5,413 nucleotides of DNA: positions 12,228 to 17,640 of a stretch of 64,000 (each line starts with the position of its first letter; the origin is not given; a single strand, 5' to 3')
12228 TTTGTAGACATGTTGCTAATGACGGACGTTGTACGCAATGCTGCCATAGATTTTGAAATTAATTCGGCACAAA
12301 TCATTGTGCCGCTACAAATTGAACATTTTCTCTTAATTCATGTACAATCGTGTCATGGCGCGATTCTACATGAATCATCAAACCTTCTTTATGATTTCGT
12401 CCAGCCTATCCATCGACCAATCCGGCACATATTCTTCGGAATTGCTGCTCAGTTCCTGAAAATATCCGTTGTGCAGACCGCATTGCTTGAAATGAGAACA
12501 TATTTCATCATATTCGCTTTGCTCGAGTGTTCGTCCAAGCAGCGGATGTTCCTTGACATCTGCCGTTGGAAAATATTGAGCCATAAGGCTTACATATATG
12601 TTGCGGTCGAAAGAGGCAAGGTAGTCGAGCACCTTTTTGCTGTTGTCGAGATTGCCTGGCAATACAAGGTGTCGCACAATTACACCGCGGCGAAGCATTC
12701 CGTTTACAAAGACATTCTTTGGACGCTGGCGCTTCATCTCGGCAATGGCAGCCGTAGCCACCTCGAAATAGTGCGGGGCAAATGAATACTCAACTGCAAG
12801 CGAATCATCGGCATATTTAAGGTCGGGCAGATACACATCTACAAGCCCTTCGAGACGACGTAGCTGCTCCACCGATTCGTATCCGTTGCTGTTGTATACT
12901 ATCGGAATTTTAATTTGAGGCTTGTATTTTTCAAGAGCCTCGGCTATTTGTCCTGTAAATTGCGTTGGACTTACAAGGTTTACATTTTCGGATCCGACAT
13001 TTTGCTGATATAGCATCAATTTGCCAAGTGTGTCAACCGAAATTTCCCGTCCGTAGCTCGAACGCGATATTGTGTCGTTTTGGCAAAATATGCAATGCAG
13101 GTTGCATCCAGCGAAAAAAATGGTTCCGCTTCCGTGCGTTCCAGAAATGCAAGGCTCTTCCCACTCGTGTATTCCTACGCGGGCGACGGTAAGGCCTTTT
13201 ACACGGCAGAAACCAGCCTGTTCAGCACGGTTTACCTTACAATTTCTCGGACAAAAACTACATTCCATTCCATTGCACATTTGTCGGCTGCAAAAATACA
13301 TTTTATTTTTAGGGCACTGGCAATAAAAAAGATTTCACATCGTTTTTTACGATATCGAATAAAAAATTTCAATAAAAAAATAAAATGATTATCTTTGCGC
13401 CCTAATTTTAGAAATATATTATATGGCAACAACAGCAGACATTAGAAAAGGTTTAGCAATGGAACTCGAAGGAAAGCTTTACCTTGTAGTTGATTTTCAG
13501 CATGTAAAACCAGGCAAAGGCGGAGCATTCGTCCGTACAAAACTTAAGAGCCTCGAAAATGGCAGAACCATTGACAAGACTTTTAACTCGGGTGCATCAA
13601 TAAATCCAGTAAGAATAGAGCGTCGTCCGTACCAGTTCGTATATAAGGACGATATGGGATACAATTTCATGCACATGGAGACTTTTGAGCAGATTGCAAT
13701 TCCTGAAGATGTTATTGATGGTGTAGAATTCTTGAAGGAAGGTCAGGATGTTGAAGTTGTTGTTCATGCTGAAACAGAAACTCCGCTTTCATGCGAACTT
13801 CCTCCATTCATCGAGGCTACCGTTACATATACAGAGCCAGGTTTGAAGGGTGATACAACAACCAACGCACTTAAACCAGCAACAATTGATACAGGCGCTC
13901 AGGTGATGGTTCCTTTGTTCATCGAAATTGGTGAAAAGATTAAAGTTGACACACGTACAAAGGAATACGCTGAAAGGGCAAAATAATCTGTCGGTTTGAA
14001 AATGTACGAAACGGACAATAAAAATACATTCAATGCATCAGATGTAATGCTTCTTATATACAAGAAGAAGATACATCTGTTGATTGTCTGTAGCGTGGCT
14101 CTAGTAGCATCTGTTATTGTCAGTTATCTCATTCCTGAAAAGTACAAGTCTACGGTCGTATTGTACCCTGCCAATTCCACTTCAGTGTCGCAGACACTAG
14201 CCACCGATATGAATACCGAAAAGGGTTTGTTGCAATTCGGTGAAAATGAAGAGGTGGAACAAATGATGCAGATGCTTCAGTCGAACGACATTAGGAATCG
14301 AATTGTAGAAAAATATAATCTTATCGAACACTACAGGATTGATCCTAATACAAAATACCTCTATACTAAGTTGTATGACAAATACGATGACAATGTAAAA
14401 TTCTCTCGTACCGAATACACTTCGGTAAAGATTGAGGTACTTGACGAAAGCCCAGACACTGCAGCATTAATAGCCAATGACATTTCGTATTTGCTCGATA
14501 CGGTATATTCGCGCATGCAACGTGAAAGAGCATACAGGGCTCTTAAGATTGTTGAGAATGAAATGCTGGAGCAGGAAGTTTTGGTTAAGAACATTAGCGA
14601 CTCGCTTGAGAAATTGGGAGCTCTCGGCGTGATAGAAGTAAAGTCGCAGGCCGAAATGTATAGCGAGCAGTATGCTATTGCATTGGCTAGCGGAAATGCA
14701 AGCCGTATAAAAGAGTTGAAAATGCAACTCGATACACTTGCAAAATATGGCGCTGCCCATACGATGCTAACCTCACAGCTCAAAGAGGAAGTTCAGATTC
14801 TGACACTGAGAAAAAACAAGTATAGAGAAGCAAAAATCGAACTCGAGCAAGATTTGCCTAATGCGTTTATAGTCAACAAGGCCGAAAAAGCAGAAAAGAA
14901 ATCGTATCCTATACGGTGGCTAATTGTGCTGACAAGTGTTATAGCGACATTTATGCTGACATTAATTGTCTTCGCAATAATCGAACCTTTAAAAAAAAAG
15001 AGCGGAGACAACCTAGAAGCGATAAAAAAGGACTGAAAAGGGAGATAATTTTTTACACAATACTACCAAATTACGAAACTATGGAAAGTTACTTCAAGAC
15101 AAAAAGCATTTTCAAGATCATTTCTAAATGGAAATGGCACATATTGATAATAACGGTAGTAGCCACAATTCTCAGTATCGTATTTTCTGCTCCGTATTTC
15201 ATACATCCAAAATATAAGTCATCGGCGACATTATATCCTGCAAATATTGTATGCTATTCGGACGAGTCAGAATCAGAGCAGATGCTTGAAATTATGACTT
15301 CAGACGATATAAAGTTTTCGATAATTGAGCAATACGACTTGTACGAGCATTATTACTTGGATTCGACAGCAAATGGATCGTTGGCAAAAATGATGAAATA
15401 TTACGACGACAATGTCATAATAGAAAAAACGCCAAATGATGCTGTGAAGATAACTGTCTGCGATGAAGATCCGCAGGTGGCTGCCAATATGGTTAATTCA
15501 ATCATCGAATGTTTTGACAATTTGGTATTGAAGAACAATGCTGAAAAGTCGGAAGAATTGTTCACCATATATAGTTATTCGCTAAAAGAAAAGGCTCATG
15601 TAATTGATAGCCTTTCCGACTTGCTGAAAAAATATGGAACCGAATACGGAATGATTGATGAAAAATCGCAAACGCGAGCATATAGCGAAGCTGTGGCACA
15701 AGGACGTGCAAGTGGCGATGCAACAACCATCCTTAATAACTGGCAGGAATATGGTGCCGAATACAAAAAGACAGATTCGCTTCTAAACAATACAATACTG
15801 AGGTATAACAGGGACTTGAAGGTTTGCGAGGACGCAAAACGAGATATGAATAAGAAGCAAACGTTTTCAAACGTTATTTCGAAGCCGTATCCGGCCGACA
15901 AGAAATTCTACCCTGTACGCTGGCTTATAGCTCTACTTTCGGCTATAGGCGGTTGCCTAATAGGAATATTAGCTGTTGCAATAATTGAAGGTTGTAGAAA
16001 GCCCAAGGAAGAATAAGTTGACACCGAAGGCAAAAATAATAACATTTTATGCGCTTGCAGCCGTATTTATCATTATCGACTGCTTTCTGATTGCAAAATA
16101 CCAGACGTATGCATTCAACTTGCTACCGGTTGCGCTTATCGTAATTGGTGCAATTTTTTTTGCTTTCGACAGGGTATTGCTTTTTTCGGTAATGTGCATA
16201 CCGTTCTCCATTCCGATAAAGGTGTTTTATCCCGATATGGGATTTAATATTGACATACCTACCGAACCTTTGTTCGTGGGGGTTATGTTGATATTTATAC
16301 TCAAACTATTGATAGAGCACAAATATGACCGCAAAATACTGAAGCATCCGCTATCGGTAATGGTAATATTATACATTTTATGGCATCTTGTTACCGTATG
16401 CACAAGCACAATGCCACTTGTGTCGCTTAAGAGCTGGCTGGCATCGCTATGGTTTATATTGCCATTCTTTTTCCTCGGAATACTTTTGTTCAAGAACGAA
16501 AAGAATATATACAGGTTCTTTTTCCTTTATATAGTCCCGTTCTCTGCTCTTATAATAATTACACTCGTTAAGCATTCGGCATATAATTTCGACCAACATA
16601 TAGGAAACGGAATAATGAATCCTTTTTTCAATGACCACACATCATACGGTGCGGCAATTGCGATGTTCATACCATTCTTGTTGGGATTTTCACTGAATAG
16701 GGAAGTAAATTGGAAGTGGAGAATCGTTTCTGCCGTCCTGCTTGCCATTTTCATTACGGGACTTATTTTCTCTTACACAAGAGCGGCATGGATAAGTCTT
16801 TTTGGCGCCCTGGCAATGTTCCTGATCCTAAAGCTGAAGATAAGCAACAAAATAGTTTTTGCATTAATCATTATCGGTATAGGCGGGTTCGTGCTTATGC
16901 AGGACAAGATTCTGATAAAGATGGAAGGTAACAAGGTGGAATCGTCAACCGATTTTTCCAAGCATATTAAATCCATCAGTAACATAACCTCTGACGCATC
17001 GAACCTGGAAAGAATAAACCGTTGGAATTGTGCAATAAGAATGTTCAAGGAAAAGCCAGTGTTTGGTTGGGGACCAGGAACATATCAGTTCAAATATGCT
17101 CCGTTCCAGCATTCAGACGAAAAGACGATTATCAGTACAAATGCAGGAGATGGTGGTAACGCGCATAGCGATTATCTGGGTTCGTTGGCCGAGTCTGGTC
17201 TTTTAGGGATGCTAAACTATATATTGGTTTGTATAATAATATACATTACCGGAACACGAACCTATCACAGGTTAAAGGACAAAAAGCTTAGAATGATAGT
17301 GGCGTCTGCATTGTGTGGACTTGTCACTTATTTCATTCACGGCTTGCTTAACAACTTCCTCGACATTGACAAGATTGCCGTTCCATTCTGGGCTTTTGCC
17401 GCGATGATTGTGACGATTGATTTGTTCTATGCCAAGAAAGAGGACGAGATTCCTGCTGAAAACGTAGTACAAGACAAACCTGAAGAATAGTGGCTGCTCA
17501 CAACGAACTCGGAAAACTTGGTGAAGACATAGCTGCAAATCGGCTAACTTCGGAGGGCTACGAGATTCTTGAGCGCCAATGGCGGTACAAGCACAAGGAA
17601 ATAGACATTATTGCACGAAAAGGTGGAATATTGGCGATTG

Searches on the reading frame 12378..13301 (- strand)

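Call 63: search_protein_families(library=pfam, proteins=[window:12378-13301:-], max_evalue=0.00001)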
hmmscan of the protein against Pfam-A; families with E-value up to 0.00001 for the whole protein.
window:12378-13301:- (307 aa): 1 family
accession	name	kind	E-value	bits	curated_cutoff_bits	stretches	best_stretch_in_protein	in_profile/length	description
PF04055.27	Radical_SAM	-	2.2e-12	47.9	29.5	1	61-206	2-153/166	Radical SAM superfamily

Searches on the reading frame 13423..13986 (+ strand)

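Call 64: search_protein_families(library=pfam, proteins=[window:13423-13986:+], max_evalue=0.00001)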
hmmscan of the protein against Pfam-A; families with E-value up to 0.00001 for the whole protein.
window:13423-13986:+ (187 aa): 3 families
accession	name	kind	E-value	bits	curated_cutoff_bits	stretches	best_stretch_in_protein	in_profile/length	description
PF09285.17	Elong-fact-P_C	-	6.7e-27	93.4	25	1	130-185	1-56/56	Elongation factor P, C-terminal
PF08207.18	EFP_N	-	2e-25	89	23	1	3-59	1-57/58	Elongation factor P (EF-P) KOW-like domain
PF01132.26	EFP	-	1.2e-17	64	27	1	68-117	1-51/54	Elongation factor P (EF-P) OB domain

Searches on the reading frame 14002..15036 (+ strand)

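Call 64: search_protein_families(library=pfam, proteins=[window:14002-15036:+], max_evalue=0.00001)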
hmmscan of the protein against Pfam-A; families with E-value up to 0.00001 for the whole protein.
window:14002-15036:+ (344 aa): 1 family
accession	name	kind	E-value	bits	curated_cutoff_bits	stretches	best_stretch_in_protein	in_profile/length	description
PF02706.20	Wzz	-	2.8e-06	28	25.5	1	19-103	12-89/91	Chain length determinant protein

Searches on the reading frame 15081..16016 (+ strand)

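Call 64: search_protein_families(library=pfam, proteins=[window:15081-16016:+], max_evalue=0.00001)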
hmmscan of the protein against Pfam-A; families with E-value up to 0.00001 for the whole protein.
window:15081-16016:+ (311 aa): 1 family
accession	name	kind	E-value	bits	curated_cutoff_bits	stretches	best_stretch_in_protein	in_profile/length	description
PF02706.20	Wzz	-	6.7e-06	26.8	25.5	1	9-56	7-52/91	Chain length determinant protein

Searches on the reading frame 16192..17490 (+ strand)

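Call 64: search_protein_families(library=pfam, proteins=[window:16192-17490:+], max_evalue=0.00001)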
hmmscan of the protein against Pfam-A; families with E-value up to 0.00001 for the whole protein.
window:16192-17490:+ (432 aa): 1 family
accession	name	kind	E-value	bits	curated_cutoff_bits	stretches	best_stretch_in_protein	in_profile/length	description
PF04932.20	Wzy_C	-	5.6e-23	81.8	31.7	1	183-343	2-148/149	O-Antigen ligase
